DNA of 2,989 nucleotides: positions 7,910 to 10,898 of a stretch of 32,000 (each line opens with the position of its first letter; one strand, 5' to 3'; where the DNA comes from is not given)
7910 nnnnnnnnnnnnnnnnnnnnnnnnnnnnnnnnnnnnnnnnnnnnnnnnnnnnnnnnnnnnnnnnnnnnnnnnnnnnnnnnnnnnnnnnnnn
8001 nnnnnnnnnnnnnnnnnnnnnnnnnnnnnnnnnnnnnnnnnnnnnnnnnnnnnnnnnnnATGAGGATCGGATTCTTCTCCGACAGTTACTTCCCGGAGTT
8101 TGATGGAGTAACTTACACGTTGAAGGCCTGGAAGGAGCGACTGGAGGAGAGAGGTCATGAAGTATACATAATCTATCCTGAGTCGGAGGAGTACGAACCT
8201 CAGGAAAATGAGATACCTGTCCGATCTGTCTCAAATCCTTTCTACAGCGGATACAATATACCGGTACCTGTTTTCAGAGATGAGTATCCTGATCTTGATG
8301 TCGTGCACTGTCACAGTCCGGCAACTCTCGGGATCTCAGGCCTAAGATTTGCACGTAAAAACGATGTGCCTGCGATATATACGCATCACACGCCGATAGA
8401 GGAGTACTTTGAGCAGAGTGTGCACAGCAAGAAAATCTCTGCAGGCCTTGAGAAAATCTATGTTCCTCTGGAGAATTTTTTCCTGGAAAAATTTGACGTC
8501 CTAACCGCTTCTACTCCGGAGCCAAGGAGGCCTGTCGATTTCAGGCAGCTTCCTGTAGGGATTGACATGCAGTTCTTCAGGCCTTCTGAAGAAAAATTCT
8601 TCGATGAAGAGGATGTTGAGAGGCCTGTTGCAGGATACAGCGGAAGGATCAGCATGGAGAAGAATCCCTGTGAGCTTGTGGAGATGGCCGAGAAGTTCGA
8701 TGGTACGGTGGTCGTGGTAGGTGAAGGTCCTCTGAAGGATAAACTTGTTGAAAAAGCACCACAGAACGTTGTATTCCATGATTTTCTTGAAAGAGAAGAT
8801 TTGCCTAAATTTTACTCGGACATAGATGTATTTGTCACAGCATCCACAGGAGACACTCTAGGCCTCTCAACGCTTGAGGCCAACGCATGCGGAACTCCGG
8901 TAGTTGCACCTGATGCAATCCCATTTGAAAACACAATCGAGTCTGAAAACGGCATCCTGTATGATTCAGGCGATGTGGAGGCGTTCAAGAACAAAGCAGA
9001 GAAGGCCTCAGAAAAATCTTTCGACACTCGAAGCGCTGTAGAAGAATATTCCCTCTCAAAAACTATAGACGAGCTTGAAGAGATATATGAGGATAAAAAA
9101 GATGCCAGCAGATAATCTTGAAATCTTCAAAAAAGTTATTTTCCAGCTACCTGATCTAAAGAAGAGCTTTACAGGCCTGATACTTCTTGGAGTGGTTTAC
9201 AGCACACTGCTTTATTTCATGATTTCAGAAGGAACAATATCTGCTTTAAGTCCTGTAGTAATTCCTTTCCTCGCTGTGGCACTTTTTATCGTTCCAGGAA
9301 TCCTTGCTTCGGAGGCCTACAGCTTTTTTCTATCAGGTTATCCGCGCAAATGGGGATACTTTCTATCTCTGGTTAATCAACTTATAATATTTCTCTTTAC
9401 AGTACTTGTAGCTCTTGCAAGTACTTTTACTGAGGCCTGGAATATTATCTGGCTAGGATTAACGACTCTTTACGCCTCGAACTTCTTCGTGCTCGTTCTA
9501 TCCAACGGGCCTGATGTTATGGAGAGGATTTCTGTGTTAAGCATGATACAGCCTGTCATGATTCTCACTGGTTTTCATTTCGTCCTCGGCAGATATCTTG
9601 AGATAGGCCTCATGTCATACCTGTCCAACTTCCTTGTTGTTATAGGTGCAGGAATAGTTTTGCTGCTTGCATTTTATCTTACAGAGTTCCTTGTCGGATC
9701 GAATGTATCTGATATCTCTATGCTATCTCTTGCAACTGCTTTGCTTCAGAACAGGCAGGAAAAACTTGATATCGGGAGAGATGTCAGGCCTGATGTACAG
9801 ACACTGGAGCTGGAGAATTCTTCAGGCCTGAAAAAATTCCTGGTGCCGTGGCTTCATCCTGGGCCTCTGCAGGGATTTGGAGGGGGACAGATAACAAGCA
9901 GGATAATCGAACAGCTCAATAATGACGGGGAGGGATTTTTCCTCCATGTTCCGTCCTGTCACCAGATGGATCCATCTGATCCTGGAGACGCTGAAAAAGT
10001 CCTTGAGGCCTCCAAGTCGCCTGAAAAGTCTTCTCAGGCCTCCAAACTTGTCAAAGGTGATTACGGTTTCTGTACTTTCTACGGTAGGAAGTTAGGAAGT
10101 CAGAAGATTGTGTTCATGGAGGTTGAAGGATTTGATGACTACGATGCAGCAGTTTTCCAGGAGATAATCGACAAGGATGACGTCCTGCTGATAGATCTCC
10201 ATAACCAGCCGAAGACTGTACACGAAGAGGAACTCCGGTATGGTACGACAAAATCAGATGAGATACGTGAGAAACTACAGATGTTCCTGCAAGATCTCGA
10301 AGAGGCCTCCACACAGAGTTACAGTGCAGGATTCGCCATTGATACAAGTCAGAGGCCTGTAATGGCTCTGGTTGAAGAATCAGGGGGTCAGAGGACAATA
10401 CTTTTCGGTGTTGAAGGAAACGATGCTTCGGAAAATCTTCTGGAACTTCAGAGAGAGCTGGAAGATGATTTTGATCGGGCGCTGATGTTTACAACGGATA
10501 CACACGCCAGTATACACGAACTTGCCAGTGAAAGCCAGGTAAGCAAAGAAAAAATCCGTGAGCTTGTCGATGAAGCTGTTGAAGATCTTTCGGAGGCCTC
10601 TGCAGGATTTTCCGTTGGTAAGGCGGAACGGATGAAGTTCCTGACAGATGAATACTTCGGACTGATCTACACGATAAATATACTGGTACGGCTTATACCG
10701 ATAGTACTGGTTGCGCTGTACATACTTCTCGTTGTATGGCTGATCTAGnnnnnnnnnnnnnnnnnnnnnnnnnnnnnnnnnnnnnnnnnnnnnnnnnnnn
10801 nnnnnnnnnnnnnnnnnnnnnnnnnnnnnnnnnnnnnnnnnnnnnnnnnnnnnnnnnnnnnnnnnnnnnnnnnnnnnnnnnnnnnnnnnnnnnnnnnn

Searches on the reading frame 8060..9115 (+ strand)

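Call 5: search_protein_families(library=pfam, proteins=[window:8060-9115:+], max_evalue=0.1)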
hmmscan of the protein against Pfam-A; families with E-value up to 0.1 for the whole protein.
window:8060-9115:+ (351 aa): 8 families
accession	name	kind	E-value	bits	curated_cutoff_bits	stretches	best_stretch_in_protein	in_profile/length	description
PF00534.26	Glycos_transf_1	-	1.8e-22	80.1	26.4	1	178-330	5-168/172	Glycosyl transferases group 1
PF13692.12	Glyco_trans_1_4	-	1e-21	78.1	27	1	189-315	2-138/142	Glycosyl transferases group 1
PF13439.12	Glyco_transf_4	-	1.3e-16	61.5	28.5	1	15-152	2-141/170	Glycosyltransferase Family 4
PF13579.12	Glyco_trans_4_4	-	9.1e-10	39.5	29.7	1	16-157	2-140/158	Glycosyl transferase 4-like domain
PF13524.12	Glyco_trans_1_2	-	5.8e-06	26.7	25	1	210-313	9-108/144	Glycosyl transferase-like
PF13477.12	Glyco_trans_4_2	-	0.00065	20.3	23.4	1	17-113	10-111/139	Glycosyl transferase 4-like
PF20706.3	GT4-conflict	-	0.0074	15.8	26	1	231-294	257-321/385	Family 4 Glycosyltransferase in conflict systems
PF24615.2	Spectrin_Anc-1_2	-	0.027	15.2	28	1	299-348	46-95/105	Nuclear anchorage protein 1, spectrin repeat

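Call 6: search_protein_families(library=ncbifam, proteins=[window:8060-9115:+], max_evalue=0.1)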
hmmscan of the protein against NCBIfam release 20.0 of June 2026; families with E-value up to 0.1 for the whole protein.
window:8060-9115:+ (351 aa): 24 families
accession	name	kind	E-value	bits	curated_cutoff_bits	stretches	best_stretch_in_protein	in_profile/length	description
NF049988.1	MGlcDAGSynMgs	equivalog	3.2e-26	92.6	400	2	1-117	1-125/398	alpha-monoglucosyldiacylglycerol synthase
NF053787.1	GlcN_PG_synth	equivalog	1.8e-19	69.9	480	1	10-343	10-356/361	N-acetylglucosaminyl phosphatidylglycerol synthase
NF053513.1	Gtran_IagA_BgsA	equivalog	6e-13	48.5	460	1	73-345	38-330/333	LTA glycolipid anchor biosynthesis glycosyltransferase, IagA/BgsA family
TIGR03999.1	thiol_BshA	equivalog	3.7e-11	42.6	273.7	1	209-345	224-372/375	N-acetyl-alpha-D-glucosaminyl L-malate synthase BshA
TIGR02149.1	glgA_Coryne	subfamily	4e-11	42.7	302.4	1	165-318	175-350/391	glycogen synthase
TIGR04047.1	MSMEG_0565_glyc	hypoth_equivalog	1.4e-10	40.9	259.85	1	233-320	255-342/373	MSMEG_0565 family glycosyltransferase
NF047684.1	TeichurnBiosyTuaC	equivalog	2.6e-10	39.8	550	1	80-329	110-364/391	teichuronic acid biosynthesis protein TuaC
TIGR03088.1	stp2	hypoth_equivalog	8.6e-10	38.2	409.05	1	163-344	164-371/374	TIGR03088 family PEP-CTERM/XrtA system glycosyltransferase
TIGR04063.1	stp3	hypoth_equivalog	1.2e-09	37.5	442.05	2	80-108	94-122/397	TIGR04063 family PEP-CTERM/XrtA system glycosyltransferase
TIGR03449.1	mycothiol_MshA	equivalog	5.6e-09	35.4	462.5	1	234-345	283-402/406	D-inositol-3-phosphate glycosyltransferase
TIGR02472.1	sucr_P_syn_N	equivalog_domain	1.6e-08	33.9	576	1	248-318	330-405/439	sucrose-phosphate synthase, putative, glycosyltransferase domain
NF041876.1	EPS_EpsE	equivalog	2.1e-06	27.3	400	1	244-317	285-359/389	exopolysaccharide biosynthesis GT4 family glycosyltransferase EpsE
NF007640.0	PRK10307.1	subfamily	4.6e-05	22.5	276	1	188-311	229-364/411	WcaI family glycosyltransferase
NF038255.1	exopoly_VpsD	equivalog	0.00016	20.7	300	1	234-344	262-377/381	VpsD family glycosyltransferase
NF049987.1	DaglGlyslTfaseDgs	equivalog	0.00016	20.7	500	1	227-345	204-326/332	processive diacylglycerol alpha-glucosyltransferase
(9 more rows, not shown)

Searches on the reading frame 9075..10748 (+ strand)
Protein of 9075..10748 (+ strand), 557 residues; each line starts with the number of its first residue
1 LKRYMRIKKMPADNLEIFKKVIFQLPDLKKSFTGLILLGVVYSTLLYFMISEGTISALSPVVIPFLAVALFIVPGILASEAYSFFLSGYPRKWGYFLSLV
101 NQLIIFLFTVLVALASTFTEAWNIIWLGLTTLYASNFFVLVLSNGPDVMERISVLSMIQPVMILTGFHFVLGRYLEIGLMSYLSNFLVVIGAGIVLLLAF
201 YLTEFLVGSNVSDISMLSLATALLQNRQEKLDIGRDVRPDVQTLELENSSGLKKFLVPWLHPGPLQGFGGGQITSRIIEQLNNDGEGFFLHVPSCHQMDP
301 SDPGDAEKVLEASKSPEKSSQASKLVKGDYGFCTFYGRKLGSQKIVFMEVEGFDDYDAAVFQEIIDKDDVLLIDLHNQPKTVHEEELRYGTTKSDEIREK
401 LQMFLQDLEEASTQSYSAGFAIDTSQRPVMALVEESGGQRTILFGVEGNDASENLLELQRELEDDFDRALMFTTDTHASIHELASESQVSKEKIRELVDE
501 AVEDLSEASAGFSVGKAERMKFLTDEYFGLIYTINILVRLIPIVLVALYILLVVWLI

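Call 5: search_protein_families(library=pfam, proteins=[window:9075-10748:+], max_evalue=0.1)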
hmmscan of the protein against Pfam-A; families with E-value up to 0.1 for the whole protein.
window:9075-10748:+ (557 aa): 2 families
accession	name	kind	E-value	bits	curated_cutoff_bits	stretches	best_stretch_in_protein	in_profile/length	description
PF09843.14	DUF2070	-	1.8e-66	225.1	30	1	16-554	2-559/561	Predicted membrane protein (DUF2070)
PF04539.22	Sigma70_r3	-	0.058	13.9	25.3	0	468-502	11-45/78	Sigma-70 region 3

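Call 6: search_protein_families(library=ncbifam, proteins=[window:9075-10748:+], max_evalue=0.1)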
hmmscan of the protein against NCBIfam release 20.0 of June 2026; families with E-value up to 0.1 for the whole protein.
window:9075-10748:+ (557 aa): 1 family
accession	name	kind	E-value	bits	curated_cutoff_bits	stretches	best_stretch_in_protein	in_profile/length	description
NF005143.0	PRK06596.1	subfamily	0.037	13.5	241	1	471-508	243-280/285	RNA polymerase factor sigma-32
